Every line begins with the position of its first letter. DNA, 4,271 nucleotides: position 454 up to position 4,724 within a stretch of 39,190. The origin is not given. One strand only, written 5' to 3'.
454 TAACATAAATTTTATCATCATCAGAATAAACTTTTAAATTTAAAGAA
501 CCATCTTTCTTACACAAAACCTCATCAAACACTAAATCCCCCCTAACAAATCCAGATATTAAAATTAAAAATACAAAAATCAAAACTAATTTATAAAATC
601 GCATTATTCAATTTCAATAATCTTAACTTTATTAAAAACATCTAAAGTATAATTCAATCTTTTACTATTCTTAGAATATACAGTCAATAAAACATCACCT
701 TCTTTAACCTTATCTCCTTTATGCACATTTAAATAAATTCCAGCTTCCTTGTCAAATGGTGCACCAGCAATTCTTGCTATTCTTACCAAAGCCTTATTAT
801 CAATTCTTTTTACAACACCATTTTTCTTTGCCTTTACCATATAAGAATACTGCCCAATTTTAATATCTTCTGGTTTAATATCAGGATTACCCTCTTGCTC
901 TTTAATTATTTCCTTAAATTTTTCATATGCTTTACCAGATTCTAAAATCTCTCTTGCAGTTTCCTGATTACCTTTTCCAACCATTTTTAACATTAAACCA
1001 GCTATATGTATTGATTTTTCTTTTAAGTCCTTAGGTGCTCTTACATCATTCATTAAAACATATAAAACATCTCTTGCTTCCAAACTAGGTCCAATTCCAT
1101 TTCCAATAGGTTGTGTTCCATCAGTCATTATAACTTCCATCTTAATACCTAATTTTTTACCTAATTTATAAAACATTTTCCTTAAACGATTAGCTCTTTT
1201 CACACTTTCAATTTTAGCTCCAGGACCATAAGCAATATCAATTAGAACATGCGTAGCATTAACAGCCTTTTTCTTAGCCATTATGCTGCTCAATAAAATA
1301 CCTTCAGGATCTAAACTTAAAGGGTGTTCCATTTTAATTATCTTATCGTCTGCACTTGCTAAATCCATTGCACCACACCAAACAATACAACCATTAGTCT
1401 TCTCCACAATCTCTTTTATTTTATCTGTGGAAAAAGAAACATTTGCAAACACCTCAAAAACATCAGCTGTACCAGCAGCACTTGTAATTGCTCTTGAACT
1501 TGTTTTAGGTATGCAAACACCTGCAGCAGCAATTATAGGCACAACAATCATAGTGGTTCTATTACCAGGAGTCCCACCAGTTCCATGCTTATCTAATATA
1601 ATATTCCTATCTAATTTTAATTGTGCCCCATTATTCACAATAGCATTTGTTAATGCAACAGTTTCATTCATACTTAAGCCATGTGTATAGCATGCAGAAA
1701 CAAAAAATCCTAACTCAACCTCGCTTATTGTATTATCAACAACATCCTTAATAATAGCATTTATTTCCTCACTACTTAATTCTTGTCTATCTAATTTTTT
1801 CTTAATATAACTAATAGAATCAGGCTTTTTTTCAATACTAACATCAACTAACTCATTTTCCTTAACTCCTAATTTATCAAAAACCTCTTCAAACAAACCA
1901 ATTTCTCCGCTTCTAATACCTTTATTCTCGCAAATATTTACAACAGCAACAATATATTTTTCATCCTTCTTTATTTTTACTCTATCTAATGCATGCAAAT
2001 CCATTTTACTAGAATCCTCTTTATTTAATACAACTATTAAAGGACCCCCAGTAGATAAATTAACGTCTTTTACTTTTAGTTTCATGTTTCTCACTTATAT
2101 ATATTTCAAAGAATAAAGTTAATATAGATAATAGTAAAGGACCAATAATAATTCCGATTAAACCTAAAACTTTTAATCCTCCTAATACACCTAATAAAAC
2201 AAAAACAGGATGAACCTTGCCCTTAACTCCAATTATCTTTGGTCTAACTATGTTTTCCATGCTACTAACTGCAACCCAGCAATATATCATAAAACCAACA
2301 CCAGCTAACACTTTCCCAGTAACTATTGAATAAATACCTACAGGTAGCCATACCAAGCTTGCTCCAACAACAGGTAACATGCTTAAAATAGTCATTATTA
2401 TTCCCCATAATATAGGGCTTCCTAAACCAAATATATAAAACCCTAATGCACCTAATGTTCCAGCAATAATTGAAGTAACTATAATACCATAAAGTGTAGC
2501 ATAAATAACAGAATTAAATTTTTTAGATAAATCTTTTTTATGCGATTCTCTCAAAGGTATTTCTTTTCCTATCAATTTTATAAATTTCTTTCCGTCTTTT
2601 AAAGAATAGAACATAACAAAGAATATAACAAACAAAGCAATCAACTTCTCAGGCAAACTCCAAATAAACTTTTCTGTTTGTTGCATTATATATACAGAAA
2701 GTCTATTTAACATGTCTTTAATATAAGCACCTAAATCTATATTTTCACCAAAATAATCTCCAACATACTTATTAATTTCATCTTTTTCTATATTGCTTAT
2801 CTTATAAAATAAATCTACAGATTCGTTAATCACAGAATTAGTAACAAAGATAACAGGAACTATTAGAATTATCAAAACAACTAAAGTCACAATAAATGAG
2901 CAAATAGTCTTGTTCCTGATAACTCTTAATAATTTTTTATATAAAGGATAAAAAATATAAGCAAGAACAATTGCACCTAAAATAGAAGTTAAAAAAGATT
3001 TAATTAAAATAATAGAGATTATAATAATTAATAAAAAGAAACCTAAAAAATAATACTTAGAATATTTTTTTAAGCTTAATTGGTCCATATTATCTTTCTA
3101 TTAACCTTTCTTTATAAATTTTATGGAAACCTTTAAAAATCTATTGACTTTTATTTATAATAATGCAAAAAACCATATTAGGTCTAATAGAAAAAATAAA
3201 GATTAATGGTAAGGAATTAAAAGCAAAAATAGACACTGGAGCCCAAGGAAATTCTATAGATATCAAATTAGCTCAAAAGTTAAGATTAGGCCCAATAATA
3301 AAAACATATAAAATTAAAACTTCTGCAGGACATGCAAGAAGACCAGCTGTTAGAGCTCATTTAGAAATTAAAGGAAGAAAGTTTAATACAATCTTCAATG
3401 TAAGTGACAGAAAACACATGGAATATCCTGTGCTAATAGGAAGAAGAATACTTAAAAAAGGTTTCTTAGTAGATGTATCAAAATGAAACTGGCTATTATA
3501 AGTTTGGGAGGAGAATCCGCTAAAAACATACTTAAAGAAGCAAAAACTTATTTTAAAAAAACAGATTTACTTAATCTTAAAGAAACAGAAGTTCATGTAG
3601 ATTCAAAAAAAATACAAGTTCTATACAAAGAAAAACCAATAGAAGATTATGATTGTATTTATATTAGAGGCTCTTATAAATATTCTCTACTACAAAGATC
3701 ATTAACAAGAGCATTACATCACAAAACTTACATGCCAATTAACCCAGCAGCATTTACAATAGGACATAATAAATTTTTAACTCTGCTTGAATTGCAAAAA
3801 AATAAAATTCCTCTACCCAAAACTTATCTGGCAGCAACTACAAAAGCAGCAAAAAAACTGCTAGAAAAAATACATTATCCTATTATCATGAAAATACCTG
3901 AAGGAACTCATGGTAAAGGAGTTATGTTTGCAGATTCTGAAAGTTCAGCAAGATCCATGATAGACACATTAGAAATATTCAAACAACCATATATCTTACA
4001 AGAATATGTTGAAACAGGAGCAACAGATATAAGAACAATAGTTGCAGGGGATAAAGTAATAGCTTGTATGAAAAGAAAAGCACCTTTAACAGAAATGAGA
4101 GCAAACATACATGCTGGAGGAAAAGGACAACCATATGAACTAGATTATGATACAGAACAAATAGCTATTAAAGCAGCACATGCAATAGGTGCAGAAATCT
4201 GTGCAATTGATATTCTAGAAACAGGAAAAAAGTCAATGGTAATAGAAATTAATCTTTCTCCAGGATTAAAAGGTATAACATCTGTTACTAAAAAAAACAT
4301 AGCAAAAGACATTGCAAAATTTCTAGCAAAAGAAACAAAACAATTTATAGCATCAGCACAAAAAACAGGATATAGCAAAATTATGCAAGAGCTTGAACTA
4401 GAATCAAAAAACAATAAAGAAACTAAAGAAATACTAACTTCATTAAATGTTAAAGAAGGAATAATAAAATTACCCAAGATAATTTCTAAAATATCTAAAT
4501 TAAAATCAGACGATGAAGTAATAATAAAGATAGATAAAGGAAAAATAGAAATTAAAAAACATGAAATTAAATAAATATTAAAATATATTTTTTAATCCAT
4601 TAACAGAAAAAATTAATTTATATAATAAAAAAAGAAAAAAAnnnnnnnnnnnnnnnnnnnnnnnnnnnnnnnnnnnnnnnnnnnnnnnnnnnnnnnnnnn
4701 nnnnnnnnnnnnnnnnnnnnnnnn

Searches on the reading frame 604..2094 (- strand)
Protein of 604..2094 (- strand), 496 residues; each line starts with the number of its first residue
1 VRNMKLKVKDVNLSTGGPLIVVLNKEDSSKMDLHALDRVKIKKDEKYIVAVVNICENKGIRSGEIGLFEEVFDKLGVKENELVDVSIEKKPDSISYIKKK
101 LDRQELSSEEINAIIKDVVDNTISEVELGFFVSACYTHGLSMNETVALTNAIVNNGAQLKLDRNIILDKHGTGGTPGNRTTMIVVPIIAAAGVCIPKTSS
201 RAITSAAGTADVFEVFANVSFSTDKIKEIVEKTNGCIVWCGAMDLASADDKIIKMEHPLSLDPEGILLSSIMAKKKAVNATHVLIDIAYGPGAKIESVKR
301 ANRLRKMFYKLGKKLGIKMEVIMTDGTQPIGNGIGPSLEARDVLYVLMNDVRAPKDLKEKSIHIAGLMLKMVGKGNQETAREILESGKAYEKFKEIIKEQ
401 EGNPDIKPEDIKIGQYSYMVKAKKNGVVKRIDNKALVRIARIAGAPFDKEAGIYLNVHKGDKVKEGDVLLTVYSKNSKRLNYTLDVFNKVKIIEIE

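Call 19: search_protein_families(library=pfam, proteins=[window:604-2094:-], max_evalue=0.001)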
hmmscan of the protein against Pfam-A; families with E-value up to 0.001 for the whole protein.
window:604-2094:- (496 aa): 5 families
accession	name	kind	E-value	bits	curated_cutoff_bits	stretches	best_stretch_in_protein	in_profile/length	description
PF02885.22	Glycos_trans_3N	-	2e-14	53.5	26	1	95-156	2-63/63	Glycosyl transferase family, helical bundle domain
PF00591.27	Glycos_transf_3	-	6.3e-13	49.4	27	1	165-390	3-253/253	Glycosyl transferase family, a/b domain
PF07831.19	PYNP_C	-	2.6e-12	46.7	27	1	427-489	1-70/75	Pyrimidine nucleoside phosphorylase C-terminal domain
PF10011.15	DUF2254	-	1.6e-06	27.6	28.8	1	376-476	160-247/368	Predicted membrane protein (DUF2254)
PF13533.13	Biotin_lipoyl_2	-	0.00072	19.8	29.8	0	455-471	14-30/32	Biotin-lipoyl like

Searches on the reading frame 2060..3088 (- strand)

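Call 19: search_protein_families(library=pfam, proteins=[window:2060-3088:-], max_evalue=0.001)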
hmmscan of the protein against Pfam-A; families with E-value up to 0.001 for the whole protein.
window:2060-3088:- (342 aa): 1 family
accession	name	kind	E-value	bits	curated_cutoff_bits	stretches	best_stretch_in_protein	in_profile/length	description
PF01594.21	AI-2E_transport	-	6.5e-46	157.5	34.3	1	16-330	5-326/327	AI-2E family transporter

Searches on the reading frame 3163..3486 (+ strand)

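Call 19: search_protein_families(library=pfam, proteins=[window:3163-3486:+], max_evalue=0.001)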
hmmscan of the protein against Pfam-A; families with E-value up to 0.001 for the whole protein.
window:3163-3486:+ (107 aa): 4 families
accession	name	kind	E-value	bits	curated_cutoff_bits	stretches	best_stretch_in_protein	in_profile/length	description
PF05618.17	Zn_protease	-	7.1e-15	55.6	27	1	44-107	66-131/138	Putative ATP-dependent zinc protease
PF13975.11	gag-asp_proteas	-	5.3e-09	37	28.2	1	12-98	3-91/92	gag-polyprotein putative aspartyl protease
PF13650.11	Asp_protease_2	-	1.9e-08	35.3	24.3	1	12-73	3-67/90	Aspartyl protease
PF09668.16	Asp_protease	-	4.9e-05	23.9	26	1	11-99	13-103/109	Aspartyl protease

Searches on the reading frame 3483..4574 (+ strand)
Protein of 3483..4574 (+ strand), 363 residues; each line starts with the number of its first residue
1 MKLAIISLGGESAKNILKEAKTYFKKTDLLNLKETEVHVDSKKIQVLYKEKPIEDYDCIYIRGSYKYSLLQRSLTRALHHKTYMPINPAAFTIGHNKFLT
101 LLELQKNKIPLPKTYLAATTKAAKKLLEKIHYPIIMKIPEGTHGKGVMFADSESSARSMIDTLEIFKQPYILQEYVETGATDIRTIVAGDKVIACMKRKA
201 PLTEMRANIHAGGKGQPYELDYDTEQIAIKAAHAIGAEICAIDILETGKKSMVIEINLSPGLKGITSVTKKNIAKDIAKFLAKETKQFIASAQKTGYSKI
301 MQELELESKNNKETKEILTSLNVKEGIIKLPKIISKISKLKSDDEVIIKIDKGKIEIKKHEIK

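Call 19: search_protein_families(library=pfam, proteins=[window:3483-4574:+], max_evalue=0.001)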
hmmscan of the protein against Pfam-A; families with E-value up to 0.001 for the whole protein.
window:3483-4574:+ (363 aa): 5 families
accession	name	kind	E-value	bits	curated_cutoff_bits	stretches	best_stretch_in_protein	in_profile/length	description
PF08443.16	RimK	-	3.7e-43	147.8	21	1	95-280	2-187/188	RimK-like ATP-grasp domain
PF02955.21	GSH-S_ATP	-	5.9e-13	49.1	23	1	111-261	12-165/175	Prokaryotic glutathione synthetase, ATP-grasp domain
PF02655.19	ATP-grasp_3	-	1.7e-09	38.4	23.2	1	96-257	3-154/160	ATP-grasp domain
PF02222.28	ATP-grasp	-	3.4e-06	27.3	27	1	104-177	3-77/179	ATP-grasp domain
PF18030.7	Rimk_N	-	3.5e-05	24.4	26.4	1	1-78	1-80/94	RimK PreATP-grasp domain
